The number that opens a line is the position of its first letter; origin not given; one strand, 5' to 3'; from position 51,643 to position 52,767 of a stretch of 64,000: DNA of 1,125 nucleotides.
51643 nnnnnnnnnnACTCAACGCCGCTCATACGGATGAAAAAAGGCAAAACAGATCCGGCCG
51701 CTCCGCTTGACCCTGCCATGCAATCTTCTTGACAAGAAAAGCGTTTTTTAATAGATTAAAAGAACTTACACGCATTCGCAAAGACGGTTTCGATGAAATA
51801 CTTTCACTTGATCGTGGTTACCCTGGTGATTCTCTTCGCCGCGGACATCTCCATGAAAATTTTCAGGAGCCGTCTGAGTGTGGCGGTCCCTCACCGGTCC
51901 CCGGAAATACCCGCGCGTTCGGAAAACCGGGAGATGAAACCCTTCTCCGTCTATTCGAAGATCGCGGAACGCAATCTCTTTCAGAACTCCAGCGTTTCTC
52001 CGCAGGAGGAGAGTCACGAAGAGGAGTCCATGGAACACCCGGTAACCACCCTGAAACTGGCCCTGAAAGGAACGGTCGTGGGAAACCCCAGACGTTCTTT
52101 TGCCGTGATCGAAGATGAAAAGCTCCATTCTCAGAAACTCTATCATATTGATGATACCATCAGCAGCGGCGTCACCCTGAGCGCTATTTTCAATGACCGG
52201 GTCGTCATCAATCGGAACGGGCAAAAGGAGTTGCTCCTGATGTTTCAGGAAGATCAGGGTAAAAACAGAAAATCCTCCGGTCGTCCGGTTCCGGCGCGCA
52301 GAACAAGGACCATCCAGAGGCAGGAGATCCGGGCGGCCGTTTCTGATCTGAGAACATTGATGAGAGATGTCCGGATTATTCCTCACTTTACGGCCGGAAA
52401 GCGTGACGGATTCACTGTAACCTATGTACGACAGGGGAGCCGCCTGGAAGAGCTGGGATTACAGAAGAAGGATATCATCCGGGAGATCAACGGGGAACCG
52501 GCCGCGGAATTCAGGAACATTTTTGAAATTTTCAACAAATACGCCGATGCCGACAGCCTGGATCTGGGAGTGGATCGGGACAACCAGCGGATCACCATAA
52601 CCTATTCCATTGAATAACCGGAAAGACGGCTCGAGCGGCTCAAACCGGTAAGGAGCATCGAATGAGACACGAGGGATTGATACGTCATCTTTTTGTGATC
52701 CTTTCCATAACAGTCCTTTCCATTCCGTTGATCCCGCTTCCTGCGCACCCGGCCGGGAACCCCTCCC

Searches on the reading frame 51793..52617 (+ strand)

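Call 3: search_protein_families(library=pfam, proteins=[window:51793-52617:+], max_evalue=0.01)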
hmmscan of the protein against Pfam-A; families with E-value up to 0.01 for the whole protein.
window:51793-52617:+ (274 aa): 4 families
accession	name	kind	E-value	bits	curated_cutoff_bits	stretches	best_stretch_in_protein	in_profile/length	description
PF11356.14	T2SSC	-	6.9e-22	78.3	27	1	11-149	7-140/141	Type II secretion system protein C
PF17820.7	PDZ_6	-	0.0011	19.1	27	1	208-237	1-30/54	PDZ domain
PF13180.12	PDZ_2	-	0.0027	18.4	27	1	203-270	10-77/80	PDZ domain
PF00595.29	PDZ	-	0.0075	17.1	23.2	0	205-242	25-62/81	PDZ domain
